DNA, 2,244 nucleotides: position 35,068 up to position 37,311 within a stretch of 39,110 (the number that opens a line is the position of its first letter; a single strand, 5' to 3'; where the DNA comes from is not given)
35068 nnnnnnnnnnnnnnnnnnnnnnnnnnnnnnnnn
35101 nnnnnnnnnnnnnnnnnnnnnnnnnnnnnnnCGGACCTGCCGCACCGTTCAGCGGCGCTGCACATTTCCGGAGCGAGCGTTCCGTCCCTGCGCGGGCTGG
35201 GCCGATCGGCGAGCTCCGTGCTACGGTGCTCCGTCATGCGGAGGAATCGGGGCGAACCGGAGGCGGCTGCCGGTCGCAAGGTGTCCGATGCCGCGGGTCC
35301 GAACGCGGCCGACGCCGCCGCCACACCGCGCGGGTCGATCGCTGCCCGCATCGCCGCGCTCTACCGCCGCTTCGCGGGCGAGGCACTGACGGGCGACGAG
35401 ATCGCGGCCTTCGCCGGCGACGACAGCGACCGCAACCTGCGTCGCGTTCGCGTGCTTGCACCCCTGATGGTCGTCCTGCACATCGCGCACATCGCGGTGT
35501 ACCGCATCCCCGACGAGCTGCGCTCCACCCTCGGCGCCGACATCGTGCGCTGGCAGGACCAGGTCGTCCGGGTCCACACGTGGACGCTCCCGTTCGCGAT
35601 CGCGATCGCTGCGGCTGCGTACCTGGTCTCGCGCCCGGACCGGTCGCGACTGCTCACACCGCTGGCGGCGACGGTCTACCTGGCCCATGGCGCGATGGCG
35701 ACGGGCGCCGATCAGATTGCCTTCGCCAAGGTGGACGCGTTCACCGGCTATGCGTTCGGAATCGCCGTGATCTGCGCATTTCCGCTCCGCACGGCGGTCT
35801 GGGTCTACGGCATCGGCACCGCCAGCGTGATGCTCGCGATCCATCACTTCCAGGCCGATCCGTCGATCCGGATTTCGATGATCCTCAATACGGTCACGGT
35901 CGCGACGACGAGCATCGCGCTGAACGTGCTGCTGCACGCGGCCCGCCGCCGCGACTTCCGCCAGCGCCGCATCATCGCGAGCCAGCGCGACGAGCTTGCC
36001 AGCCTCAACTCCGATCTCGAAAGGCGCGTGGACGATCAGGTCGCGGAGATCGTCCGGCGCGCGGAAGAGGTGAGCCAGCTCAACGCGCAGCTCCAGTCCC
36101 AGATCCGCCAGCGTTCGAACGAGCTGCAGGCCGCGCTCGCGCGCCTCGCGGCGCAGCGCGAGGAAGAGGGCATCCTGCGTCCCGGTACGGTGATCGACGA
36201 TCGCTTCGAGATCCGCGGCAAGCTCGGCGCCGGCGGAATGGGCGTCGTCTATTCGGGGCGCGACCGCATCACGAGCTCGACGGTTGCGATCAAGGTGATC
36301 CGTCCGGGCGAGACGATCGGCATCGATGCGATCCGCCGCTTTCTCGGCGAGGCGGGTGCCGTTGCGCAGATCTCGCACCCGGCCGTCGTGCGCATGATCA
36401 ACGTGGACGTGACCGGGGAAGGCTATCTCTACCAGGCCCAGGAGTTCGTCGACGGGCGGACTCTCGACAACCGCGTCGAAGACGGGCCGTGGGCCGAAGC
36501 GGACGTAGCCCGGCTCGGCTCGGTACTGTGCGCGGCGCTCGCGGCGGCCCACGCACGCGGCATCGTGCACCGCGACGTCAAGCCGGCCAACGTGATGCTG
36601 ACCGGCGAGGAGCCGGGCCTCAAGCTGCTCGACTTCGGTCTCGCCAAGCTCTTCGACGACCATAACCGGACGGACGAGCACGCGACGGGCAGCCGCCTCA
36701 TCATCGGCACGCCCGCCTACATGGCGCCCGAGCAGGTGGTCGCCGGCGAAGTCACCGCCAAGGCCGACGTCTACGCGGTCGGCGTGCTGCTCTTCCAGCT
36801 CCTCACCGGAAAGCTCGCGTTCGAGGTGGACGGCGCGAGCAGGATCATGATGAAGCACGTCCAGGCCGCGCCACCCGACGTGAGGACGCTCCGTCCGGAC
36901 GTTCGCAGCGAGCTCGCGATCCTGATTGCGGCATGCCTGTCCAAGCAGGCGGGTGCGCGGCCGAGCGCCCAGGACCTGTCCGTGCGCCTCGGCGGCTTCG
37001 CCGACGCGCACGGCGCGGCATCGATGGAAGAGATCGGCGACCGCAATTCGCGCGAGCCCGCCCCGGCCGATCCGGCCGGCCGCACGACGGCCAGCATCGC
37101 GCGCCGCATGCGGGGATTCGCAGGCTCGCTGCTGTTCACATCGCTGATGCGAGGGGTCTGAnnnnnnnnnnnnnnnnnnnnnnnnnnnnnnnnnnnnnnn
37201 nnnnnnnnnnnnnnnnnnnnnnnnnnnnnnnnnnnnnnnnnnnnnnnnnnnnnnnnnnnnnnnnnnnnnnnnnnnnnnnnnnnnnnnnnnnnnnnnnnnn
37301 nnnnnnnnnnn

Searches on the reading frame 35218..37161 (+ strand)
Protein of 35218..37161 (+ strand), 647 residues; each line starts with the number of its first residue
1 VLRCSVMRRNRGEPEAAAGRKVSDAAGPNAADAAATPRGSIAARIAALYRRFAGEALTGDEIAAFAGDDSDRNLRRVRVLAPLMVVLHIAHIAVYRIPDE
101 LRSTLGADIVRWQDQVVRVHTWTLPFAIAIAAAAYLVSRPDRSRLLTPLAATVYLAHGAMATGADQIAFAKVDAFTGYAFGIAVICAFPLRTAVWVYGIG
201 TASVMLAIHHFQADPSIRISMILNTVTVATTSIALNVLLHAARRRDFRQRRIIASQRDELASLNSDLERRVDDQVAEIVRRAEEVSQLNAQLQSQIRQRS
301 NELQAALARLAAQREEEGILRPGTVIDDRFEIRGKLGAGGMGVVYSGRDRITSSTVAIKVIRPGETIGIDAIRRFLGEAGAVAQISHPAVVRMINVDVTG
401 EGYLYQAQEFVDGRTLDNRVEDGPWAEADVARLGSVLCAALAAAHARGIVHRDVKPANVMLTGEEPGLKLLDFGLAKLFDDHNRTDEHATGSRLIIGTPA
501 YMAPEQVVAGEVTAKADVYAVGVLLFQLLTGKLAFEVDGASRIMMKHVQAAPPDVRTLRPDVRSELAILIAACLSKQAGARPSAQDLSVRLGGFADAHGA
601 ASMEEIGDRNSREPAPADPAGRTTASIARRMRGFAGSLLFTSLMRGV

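Call 61: search_protein_families(library=pfam, proteins=[window:35218-37161:+], max_evalue=0.0001)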
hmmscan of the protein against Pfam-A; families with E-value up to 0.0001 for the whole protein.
window:35218-37161:+ (647 aa): 4 families
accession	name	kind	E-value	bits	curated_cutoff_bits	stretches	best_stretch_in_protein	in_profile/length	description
PF00069.31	Pkinase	-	2e-45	155.7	31.7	1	331-587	2-257/263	Protein kinase domain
PF07714.23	PK_Tyr_Ser-Thr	-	3.6e-27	95.8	23.1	1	332-589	3-256/258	Protein tyrosine and serine/threonine kinase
PF03109.22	ABC1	-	6.4e-06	25.9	22.9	0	408-485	147-223/244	ABC1 atypical kinase-like domain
PF01636.29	APH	-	7.7e-06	26.3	23.2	0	438-477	159-198/239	Phosphotransferase enzyme family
